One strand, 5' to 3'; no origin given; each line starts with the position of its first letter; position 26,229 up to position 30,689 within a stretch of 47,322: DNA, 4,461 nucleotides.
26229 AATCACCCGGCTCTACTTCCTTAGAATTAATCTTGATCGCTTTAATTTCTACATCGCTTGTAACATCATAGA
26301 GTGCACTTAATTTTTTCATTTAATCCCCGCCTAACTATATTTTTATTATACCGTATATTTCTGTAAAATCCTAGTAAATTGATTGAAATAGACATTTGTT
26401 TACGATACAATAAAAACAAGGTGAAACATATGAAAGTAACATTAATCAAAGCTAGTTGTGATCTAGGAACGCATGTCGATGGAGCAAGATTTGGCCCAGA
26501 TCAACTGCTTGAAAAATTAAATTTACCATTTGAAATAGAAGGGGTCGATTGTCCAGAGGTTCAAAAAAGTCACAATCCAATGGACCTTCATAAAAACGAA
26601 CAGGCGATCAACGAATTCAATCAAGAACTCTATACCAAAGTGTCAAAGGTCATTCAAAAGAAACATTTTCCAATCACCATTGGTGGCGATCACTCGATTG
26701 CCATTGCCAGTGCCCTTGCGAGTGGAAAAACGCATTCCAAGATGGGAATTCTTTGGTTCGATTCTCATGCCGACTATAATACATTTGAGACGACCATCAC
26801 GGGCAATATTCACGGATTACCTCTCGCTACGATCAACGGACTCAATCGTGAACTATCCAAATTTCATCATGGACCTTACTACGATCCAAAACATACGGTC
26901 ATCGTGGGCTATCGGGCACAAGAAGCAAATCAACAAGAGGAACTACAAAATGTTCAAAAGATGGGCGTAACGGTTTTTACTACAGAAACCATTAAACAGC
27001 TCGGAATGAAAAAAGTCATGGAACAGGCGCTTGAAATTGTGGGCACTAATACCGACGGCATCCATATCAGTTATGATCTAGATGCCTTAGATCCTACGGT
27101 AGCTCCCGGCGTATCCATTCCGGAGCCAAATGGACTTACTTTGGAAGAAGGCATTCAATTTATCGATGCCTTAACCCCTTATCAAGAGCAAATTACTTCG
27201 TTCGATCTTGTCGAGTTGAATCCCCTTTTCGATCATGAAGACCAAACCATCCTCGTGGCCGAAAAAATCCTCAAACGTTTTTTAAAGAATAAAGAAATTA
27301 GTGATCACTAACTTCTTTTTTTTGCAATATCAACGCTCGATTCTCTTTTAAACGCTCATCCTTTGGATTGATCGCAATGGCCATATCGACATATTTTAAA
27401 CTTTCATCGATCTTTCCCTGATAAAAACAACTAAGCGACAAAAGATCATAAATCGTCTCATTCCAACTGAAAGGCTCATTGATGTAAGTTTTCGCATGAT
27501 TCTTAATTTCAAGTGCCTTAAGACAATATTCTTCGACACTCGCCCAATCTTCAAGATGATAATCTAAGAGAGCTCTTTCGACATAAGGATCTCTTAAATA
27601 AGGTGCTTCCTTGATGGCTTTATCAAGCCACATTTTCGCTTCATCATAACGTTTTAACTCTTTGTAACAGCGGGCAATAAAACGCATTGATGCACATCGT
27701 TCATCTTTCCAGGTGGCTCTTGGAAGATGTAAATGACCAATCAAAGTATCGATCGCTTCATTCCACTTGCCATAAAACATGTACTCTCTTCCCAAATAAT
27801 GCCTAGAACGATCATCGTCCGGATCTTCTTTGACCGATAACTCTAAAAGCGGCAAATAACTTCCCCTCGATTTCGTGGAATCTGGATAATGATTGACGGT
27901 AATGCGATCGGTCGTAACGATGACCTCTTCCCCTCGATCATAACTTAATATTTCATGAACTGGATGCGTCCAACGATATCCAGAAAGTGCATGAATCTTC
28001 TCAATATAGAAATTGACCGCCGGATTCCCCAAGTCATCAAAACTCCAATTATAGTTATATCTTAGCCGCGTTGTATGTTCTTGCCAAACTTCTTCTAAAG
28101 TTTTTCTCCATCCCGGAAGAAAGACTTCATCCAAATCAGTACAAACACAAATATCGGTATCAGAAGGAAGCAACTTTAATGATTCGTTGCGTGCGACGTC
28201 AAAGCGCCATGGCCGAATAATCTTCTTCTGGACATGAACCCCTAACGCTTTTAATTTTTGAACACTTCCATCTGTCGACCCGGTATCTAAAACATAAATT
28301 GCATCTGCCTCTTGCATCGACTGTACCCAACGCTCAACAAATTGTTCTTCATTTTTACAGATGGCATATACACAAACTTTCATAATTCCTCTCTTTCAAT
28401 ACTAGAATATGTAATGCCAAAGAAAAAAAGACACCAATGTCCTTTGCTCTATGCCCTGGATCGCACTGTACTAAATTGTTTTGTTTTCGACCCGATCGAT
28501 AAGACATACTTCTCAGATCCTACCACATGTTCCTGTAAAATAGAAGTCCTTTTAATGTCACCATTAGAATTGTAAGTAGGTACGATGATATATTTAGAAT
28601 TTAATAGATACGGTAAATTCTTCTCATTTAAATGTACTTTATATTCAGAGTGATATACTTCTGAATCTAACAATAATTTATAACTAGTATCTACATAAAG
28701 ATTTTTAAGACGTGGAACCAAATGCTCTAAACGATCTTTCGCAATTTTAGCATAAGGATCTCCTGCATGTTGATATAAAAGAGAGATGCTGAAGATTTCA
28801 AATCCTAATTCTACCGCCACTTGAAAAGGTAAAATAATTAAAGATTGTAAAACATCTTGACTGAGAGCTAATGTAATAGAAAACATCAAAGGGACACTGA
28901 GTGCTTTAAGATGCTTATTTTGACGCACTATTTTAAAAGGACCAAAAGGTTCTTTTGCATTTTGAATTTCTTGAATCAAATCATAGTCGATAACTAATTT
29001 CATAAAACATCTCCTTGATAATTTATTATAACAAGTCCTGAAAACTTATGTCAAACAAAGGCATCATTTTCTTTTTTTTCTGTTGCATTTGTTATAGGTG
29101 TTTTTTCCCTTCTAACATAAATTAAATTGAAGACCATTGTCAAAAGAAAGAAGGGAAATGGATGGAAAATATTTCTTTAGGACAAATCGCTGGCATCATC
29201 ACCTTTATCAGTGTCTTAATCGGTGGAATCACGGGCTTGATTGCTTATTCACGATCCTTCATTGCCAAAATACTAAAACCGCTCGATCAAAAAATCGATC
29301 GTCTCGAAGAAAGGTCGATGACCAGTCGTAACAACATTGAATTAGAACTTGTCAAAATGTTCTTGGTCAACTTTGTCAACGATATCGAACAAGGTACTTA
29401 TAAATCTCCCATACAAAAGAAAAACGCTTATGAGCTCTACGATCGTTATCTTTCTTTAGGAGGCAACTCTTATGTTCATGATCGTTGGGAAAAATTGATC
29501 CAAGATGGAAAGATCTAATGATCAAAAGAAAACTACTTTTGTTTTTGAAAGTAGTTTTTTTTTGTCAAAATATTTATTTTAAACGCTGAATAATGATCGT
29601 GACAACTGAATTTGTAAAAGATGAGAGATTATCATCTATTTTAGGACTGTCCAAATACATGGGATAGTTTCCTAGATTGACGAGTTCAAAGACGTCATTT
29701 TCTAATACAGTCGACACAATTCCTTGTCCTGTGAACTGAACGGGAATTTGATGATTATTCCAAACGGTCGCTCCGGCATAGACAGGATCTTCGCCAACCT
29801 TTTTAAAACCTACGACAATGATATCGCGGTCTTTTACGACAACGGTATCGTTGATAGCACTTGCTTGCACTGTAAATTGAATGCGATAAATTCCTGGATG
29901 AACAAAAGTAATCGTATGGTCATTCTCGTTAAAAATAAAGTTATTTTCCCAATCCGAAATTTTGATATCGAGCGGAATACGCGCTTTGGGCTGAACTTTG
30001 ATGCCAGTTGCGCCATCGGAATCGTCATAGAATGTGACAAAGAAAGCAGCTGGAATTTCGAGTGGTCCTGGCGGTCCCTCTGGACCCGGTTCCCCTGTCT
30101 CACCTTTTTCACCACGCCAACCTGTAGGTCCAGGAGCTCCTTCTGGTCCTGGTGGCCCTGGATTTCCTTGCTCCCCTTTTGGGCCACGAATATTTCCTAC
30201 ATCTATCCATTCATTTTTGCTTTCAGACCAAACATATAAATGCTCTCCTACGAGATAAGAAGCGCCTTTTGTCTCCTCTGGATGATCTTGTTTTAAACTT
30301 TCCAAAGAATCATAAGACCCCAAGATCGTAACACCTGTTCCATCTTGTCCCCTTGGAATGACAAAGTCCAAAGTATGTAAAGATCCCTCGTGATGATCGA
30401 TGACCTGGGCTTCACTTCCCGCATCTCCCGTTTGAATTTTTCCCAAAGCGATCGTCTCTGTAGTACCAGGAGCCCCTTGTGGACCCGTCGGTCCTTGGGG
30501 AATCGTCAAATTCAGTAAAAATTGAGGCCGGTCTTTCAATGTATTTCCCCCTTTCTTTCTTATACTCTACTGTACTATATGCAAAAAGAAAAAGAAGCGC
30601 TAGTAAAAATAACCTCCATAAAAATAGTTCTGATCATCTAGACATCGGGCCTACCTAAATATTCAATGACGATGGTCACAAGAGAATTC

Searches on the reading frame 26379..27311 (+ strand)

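Call 54: search_protein_families(library=pfam, proteins=[window:26379-27311:+], max_evalue=0.00001)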
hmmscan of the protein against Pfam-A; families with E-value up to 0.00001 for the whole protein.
window:26379-27311:+ (310 aa): 1 family
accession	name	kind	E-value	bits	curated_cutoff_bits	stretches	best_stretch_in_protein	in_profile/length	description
PF00491.26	Arginase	-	8.1e-65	219.5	22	1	19-300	2-276/280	Arginase family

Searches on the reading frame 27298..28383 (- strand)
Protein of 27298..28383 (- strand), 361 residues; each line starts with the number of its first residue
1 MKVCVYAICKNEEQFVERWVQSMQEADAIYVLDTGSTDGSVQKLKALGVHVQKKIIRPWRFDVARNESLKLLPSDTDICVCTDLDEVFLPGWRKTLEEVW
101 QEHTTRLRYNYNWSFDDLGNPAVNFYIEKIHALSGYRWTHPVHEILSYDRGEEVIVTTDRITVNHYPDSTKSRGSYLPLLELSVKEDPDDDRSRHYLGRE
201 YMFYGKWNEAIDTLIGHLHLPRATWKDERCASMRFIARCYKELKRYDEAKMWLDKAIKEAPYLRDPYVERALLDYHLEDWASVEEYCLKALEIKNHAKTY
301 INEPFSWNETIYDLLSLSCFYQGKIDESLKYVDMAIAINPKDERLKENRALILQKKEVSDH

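Call 54: search_protein_families(library=pfam, proteins=[window:27298-28383:-], max_evalue=0.00001)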
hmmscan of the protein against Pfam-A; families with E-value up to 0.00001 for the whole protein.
window:27298-28383:- (361 aa): 8 families
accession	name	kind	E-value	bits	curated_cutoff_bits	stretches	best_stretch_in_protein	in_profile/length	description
PF07719.23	TPR_2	-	3.2e-11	42.9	27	0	312-342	4-34/34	Tetratricopeptide repeat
PF00515.34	TPR_1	-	2.5e-09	37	27.8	0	236-261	7-32/34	Tetratricopeptide repeat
PF00535.33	Glycos_transf_2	-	2.2e-07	31.4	23.3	1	5-104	2-107/168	Glycosyl transferase family 2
PF13424.12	TPR_12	-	3.2e-07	30.9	30.1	0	230-257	45-72/77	Tetratricopeptide repeat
PF13181.12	TPR_8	-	4.2e-07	30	25.7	0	236-261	7-32/34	Tetratricopeptide repeat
PF14559.12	TPR_19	-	5.2e-07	30.3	25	0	236-261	31-56/68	Tetratricopeptide repeat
PF13428.12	TPR_14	-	1.8e-06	28.5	23.5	0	236-271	7-42/44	Tetratricopeptide repeat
PF13704.12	Glyco_tranf_2_4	-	4.7e-06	27.4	27.5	0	10-88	1-84/98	Glycosyl transferase family 2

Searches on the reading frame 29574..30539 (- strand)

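Call 54: search_protein_families(library=pfam, proteins=[window:29574-30539:-], max_evalue=0.00001)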
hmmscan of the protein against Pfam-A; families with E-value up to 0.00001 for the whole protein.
window:29574-30539:- (321 aa): 1 family
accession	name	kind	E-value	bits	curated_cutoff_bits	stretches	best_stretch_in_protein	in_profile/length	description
PF01391.23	Collagen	-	1.1e-08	35.2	27.2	1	119-158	1-40/60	Collagen triple helix repeat (20 copies)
